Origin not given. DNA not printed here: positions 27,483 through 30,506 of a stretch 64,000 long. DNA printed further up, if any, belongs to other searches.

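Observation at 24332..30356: Divergent locus of two giant, apparently paralogous ORFan membrane proteins plus a TAATG-coupled coiled-coil partner: best candidate for an undescribed system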

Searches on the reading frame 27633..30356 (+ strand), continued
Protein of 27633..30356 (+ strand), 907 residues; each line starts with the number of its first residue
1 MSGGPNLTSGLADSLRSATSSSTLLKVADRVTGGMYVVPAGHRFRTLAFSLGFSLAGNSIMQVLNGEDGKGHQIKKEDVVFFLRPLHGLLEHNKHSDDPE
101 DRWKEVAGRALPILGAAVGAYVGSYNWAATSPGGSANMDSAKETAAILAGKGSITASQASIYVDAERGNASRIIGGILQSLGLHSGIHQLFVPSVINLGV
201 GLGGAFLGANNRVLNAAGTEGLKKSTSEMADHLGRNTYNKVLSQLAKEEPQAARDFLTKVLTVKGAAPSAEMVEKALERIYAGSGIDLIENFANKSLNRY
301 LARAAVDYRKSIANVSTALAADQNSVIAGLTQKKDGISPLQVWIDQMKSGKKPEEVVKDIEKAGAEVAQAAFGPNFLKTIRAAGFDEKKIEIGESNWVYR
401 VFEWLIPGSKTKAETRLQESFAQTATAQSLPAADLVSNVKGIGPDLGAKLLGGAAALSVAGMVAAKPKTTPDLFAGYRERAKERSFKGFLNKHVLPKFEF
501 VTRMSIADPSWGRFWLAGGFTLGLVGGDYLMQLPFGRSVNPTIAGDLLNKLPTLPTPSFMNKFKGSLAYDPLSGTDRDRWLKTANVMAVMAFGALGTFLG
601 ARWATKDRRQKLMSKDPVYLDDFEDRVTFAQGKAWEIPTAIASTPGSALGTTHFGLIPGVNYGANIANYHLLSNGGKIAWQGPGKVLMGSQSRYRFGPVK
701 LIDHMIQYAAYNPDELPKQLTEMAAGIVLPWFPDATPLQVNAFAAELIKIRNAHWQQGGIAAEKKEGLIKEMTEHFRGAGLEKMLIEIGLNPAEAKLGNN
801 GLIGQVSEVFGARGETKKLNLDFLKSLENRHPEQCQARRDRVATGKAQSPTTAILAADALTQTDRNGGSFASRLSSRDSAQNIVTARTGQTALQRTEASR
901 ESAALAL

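Call 54: find_related_loci(query=A5, collection=genome_contigs, flank=10000)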
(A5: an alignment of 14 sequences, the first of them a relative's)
Query A5 (872 aa) in genome_contigs; peptide patterns used: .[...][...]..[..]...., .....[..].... (x = any residue, [..] = any of these).
48 stretches matched a pattern; 24 encode a relative of the query (tblastn E <= 1e-3); 21 distinct loci.
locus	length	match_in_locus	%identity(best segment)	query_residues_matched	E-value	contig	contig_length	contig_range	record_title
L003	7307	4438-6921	43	17-858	0e+0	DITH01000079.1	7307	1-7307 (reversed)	MAG TPA_asm: Alphaproteobacteria bacterium UBA6189 UBA6189_contig_407089, whole genome shotgun sequence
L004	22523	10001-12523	42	2-866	0e+0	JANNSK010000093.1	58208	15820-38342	MAG: Alphaproteobacteria bacterium isolate SOY_31_metabat_223 SOY_31_k141_1331317, whole genome shotgun sequence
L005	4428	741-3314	41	7-865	0e+0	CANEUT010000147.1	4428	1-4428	MAG: Rickettsiales bacterium isolate CE-Jul18-75 genome assembly, contig: CE-Jul18-75.fna-C147, whole genome shotgun seq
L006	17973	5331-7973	42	13-853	0e+0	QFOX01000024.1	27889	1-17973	MAG: Azospirillum brasilense isolate S2_006_000_R2_60 S2_006_000_R2_scaffold_1539, whole genome shotgun sequence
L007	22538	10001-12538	41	17-859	0e+0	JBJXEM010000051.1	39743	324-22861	MAG: Rickettsiales bacterium isolate P.bin.123 k127_3646281, whole genome shotgun sequence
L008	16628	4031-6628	40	10-862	6e-179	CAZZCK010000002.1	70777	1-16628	MAG TPA_asm: uncultured Azospirillum sp. isolate SRP150892_co2_67 genome assembly, contig: NODE_347_length_70777_cov_10.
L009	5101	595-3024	38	21-868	0e+0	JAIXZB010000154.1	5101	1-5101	MAG: Rickettsiales bacterium isolate D8_MAG_00035 pond_D8_MAG_00035_000000000222, whole genome shotgun sequence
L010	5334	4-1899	39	18-869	3e-137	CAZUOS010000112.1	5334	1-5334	MAG TPA_asm: uncultured Azospirillum sp. isolate SRP135725_co3_511 genome assembly, contig: NODE_22798_length_5334_cov_9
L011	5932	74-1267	54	18-850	1e-132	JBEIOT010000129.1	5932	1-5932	MAG: Azospirillum sp. isolate Sample-106-S6-bin-20 Sample_106_S6-bin_20-k141_834857, whole genome shotgun sequence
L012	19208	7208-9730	41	18-848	4e-164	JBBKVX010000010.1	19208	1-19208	MAG: Rickettsiales bacterium isolate metabat_bins.345 k119_3037527, whole genome shotgun sequence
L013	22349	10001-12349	33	17-818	2e-117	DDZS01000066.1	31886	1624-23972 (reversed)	MAG TPA_asm: Alphaproteobacteria bacterium UBA3002 UBA3002_contig_1169, whole genome shotgun sequence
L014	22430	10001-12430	30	3-822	2e-117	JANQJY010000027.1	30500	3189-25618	MAG: Rickettsiales bacterium isolate PL25a_bin.132 k99_2189083, whole genome shotgun sequence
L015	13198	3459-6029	42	12-863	0e+0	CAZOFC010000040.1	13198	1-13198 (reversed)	MAG TPA_asm: uncultured Azospirillum sp. isolate SRP287051_co1_187 genome assembly, contig: NODE_6258_length_13198_cov_7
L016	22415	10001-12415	34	12-839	5e-131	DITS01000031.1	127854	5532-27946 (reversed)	MAG TPA_asm: Alphaproteobacteria bacterium UBA6178 UBA6178_contig_33297, whole genome shotgun sequence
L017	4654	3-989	50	537-867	1e-95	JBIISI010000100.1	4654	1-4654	MAG: Rickettsiales bacterium isolate ME2003-11-11_3300044715_group2_bin75 Rohwer_bin1997_scaffold_20714_c1, whole genome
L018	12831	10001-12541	41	18-852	0e+0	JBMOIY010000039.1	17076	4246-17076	MAG: Rickettsiales bacterium isolate Deming_bin.490 contig8994, whole genome shotgun sequence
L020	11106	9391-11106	34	17-591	9e-72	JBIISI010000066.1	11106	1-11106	MAG: Rickettsiales bacterium isolate ME2003-11-11_3300044715_group2_bin75 Rohwer_bin1997_scaffold_4130_c1, whole genome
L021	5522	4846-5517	42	21-588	1e-34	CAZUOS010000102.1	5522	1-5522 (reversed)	MAG TPA_asm: uncultured Azospirillum sp. isolate SRP135725_co3_511 genome assembly, contig: NODE_21478_length_5522_cov_7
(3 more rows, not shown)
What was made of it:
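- MAGs (call 54).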

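Call 68: search_protein_families(library=pfam, proteins=[L014:5636-6970:-, L020:6098-7105:-, L016:7063-7725:-, L007:6911-7543:-, L015:6303-7631:-, L014:12844-14118:+, L008:7978-9237:+, L013:8694-9782:-, L021:3747-4688:+, L018:4790-5464:-], max_evalue=0.01)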
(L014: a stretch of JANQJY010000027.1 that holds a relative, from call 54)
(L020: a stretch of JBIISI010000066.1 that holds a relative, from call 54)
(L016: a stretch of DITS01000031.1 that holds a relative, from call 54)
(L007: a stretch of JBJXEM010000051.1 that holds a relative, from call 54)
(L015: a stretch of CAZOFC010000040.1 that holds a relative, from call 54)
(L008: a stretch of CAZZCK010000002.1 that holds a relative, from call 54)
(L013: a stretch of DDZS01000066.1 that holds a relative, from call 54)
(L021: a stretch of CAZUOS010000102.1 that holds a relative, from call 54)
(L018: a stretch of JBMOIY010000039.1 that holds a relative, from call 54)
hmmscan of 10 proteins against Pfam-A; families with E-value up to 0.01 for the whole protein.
L014:5636-6970:- (445 aa): 4 families
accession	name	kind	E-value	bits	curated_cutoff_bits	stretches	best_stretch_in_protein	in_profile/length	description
PF00015.26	MCPsignal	-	1.9e-31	109.7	34.6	1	250-404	8-169/172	Methyl-accepting chemotaxis protein (MCP) signalling domain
PF09177.16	STX6_10_61_N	-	0.0025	18.8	29.4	0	341-429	7-93/99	Syntaxin 6/10/61, N-terminal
PF17197.9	DUF5134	-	0.007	16.8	29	1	15-72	14-68/152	Domain of unknown function (DUF5134)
PF19753.4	DUF6240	-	0.0089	15.8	26.6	1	310-433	19-137/276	Family of unknown function (DUF6240)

L020:6098-7105:- (336 aa): 1 family
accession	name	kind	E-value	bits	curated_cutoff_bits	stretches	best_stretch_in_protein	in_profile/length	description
PF00015.26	MCPsignal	-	0.0018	18.6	34.6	1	233-323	42-133/172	Methyl-accepting chemotaxis protein (MCP) signalling domain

L016:7063-7725:- (221 aa): 2 families
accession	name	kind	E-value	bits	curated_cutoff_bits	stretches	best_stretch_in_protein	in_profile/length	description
PF01965.30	DJ-1_PfpI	-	1.8e-07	31.5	26.6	1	22-190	16-150/165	DJ-1/PfpI family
PF17124.11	ThiJ_like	-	0.0009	19.5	30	1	82-148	81-145/186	ThiJ/PfpI family-like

L007:6911-7543:- (211 aa): 1 family
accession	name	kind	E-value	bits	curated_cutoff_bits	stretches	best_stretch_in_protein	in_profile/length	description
PF00775.27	Dioxygenase_C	-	1.2e-12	48.1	27.3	1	59-135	25-98/182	Dioxygenase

L015:6303-7631:- (443 aa): 0 families

L014:12844-14118:+ (425 aa): 2 families
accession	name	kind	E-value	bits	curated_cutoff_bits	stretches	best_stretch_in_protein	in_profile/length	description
PF00318.25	Ribosomal_S2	-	2.4e-95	318.3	26.1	1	11-225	1-216/216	Ribosomal protein S2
PF07411.17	DUF1508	-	2.9e-28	97.9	22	2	322-368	2-48/48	Domain of unknown function (DUF1508)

L008:7978-9237:+ (420 aa): 2 families
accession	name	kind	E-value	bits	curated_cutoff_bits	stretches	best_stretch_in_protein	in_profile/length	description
PF00889.24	EF_TS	-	1.7e-51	175.2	27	2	91-287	1-168/204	Elongation factor TS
PF25025.1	EF-Ts_N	-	0.00022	21.5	33.2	1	25-64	13-53/60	Elongation factor Ts, mitochondrial, N-terminal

L013:8694-9782:- (363 aa): 0 families

L021:3747-4688:+ (314 aa): 1 family
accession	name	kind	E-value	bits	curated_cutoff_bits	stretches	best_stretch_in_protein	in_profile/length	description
PF00990.26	GGDEF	-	1.1e-13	51.7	23.8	1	150-286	1-139/161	Diguanylate cyclase, GGDEF domain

L018:4790-5464:- (225 aa): 2 families
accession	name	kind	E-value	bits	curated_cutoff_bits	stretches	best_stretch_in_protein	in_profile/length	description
PF00730.31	HhH-GPD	-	2.7e-14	53.9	26.2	1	64-203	2-106/108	HhH-GPD superfamily base excision DNA repair protein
PF11490.13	DNA_pol3_a_NII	-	0.003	17.9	26.3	1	24-48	1-25/117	DNA polymerase III polC-type N-terminus II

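Call 77: predict_structure(alignment_id=A7)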
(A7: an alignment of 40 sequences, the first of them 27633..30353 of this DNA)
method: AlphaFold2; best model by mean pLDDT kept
length: 907 residues; sequences in the alignment: 40
mean_pLDDT: 74.4   pTM: 0.77
mean pLDDT of the five models: 74.4, 71.5, 71.3, 70.6, 69.9
residues with pLDDT >= 90: 330; 70-90: 231; 50-70: 184; < 50: 162
segments of 3 or more residues with pLDDT < 50: 1-8, 215-268, 283-286, 426-465, 850-852, 862-907
pLDDT, mean of each block of 10 residues (from residue 1): 43 56 76 69 90 94 92 94 96 94 93 92 89 72 81 73 83 87 80 61 79 50 39 37 34 39 45 54 49 55 61 72 66 63 71 65 62 64 69 68 72 76 52 32 34 41 54 73 78 90 80 92 92 86 69 80 87 76 91 95 95 95 98 94 75 72 89 92 88 93 97 95 96 93 96 96 96 98 96 96 92 95 96 92 69 51 44 43 45 42 33
secondary structure, 60 per line:
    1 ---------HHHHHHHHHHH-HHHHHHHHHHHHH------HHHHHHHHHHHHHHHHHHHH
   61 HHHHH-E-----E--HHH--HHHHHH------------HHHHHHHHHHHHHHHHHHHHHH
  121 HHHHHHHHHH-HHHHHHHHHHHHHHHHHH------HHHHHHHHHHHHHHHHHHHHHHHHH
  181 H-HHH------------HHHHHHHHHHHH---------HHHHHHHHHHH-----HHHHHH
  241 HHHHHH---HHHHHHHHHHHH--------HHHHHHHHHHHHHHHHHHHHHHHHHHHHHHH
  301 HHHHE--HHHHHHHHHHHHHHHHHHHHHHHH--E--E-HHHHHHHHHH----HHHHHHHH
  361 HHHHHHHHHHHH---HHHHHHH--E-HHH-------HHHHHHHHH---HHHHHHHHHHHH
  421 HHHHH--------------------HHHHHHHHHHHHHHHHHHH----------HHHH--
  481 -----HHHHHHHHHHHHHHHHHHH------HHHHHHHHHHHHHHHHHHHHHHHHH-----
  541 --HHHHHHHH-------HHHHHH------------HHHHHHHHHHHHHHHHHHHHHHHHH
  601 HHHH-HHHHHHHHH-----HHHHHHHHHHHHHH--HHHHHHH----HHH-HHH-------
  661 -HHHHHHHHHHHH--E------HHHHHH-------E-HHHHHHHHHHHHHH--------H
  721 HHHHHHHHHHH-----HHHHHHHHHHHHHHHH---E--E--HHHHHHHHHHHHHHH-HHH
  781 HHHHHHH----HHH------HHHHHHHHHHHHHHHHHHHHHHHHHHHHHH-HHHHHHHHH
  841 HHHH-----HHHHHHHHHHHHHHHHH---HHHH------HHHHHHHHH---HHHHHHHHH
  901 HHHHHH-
elements in order (helices of 4 or more, strands of 3 or more residues): H10-20 H22-34 H41-65 H81-86 H99-130 H132-149 H156-181 H198-209 H219-229 H235-246 H250-261 H270-304 H308-331 H339-348 H353-372 H376-382 H397-405 H409-425 H446-464 H475-478 H486-504 H511-535 H543-550 H558-563 H576-604 H606-614 H620-633 H636-642 H662-673 H683-688 H698-711 H720-731 H737-752 H762-776 H778-787 H801-830 H832-844 H850-866 H870-873 H880-888 H892-906
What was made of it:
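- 27633..30356 (+): F0: 907-aa all-alpha protein made of two tandem copies of a ~350-aa module; member of an unannotated family. AF2 model with a 40-sequence alignment has pLDDT 74.4 and pTM 0.77 (call 77).
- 27753..28022 (+): Hairpin 1 (residues 41-130). It has an invariant His42-Arg43, a Gly/Ala/Ser-rich helix, the conserved loop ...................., and a second Gly/Ala-rich helix. AF2 helices 41-65 and 99-130, with pLDDT above 90 (call 77).
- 28953..29024 (+): Inter-module Gly/Ala-rich hydrophobic stretch (residues 441-464); the most hydrophobic conserved F0 segment by family mean. Low pLDDT in the model (call 77).
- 30192..30353 (+): Low-confidence, poorly conserved C-terminal tail ending ...SAALAL. 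Many relatives also end in hydrophobic and small residues. pLDDT below 50 from residue 862 (call 77).
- The hairpin helices have pLDDT above 90 (call 77).
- Tried and rejected: The 40-sequence alignment worked (call 77).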

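Call 80: fold_search(model_id=the predicted structure, library=pdb)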
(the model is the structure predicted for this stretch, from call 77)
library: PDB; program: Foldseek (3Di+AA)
matches with E <= 10: 159; with E <= 0.001: 0
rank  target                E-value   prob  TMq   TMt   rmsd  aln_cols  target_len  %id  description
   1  6ujs                  9.4e-02  0.06  0.07  0.06  45.2      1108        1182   11  P-glycoprotein mutant-F728A and C952A-with BDE100 (released 2020-05-27)
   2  4q9j_A                1.0e-01  0.06  0.06  0.05  44.2      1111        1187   11  P-glycoprotein cocrystallised with QZ-Val (released 2015-03-04)
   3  9nfl                  1.2e-01  0.08  0.08  0.08  39.8      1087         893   10  Tuna P-glycoprotein Apo Conformation 4 (released 2025-06-04)
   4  4q9i_A                1.4e-01  0.06  0.07  0.06  44.2      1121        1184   11  P-glycoprotein cocrystallised with QZ-Ala (released 2015-03-04)
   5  8sb9                  2.6e-01  0.06  0.08  0.07  45.3      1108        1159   11  CryoEM structure of P-Glycoprotein in inward facing 1 state under continuous turnover conditions with vinblastine (released 2025-04-23)
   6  7zk5                  3.8e-01  0.05  0.08  0.06  41.0      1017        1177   10  ABCB1 L335C mutant (mABCB1) in the outward facing state bound to AAC (released 2023-04-26)
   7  4a01_A                4.6e-01  0.09  0.10  0.11  29.5       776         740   11  Crystal Structure of the H-Translocating Pyrophosphatase (released 2012-03-28)
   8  8sb8                  5.3e-01  0.03  0.07  0.06  42.7      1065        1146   10  CryoEM structure of P-Glycoprotein in collapsed closed state with vanadate (released 2025-04-23)
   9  6afx_A                5.5e-01  0.08  0.09  0.11  29.3       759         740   12  Proton pyrophosphatase - E225A (released 2019-04-10)
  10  8pee                  6.2e-01  0.04  0.09  0.08  38.3      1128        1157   11  ABCB1 L335C mutant (mABCB1) in the inward facing state bound to AAC (released 2024-03-20)
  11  7ar4_AAA              7.7e-01  0.04  0.06  0.09  31.2       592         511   12  Crystal structure of beta-catenin in complex with cyclic peptide inhibitor (released 2021-04-07)
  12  9ctf                  8.3e-01  0.02  0.07  0.06  43.8      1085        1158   10  SapNP Reconstituted Human ABCB1 bound to Taxol in presence of ATP (released 2025-01-22)
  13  8pmd                  9.0e-01  0.02  0.07  0.06  39.3      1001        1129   11  Nucleotide-bound BSEP in nanodiscs (released 2023-11-22)
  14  7dqk_A                9.7e-01  0.08  0.10  0.15  28.0       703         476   11  A nicotine MATE transporter, Nicotiana tabacum MATE2 (NtMATE2) (released 2021-06-09)
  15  9juj                  1.2e+00  0.02  0.06  0.05  42.0      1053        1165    8  Structure of Arabidopsis thaliana ABCB1 in the inward-facing conformation (released 2025-03-05)
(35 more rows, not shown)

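Call 84: fold_search(model_id=the predicted structure, library=viral)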
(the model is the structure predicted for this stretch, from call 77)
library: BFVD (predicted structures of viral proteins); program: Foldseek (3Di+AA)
matches with E <= 10: 169; with E <= 0.001: 0
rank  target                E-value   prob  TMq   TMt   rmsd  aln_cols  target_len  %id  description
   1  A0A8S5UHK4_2          1.6e-01  0.08  0.07  0.07  55.9       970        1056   10  Trimeric coiled-coil viral fiber [Siphoviridae sp. ctZd434]
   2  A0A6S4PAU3            2.0e-01  0.08  0.08  0.07  34.0       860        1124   11  Uncharacterized protein [uncultured phage_MedDCM-OCT-S38-C3]
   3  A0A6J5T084            4.0e-01  0.08  0.08  0.06  32.0       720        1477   13  Uncharacterized protein [uncultured Caudovirales phage]
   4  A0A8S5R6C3            5.8e-01  0.08  0.07  0.13  24.9       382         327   14  Uncharacterized protein [Myoviridae sp. ctaOv25]
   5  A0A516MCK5            5.8e-01  0.06  0.08  0.07  31.0       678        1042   12  (no name in the UniProt tables at hand)
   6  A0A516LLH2            5.8e-01  0.04  0.08  0.06  37.9      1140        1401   11  (no name in the UniProt tables at hand)
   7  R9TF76                6.5e-01  0.06  0.10  0.08  35.8       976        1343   12  (no name in the UniProt tables at hand)
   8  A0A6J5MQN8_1          7.3e-01  0.04  0.07  0.07  39.5       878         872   13  Tape measure protein [uncultured Caudovirales phage]
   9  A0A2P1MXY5            8.2e-01  0.04  0.08  0.06  40.5       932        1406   10  Tail length tape-measure protein [Staphylococcus phage phiSA_BS1]
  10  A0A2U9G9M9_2          8.5e-01  0.08  0.09  0.09  32.1       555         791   11  Wsv143 [White spot syndrome virus]
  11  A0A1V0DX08            9.2e-01  0.04  0.06  0.08  39.6       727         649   10  Tape measure protein [Synechococcus virus S-ESS1]
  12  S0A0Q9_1              9.9e-01  0.04  0.08  0.08  31.4       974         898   12  Structural protein [Cellulophaga phage phi14:2]
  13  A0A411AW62            1.0e+00  0.11  0.11  0.17  29.1       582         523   15  Tape measure protein [Pantoea phage vB_PagM_LIET2]
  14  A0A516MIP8            1.1e+00  0.04  0.08  0.07  29.6       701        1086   11  (no name in the UniProt tables at hand)
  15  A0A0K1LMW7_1          1.1e+00  0.03  0.08  0.08  39.0       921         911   13  Tape measure protein [Caulobacter phage Seuss]
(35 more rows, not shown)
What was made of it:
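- On Proteins with a solved structure: The F0 model (pTM 0.77) has a best E of 0.09 against PDB and 0.16 against BFVD, with TM-scores of about 0.1 (calls 77, 80, 84).
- Tried and rejected: Foldseek against PDB and BFVD found nothing (calls 80, 84).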
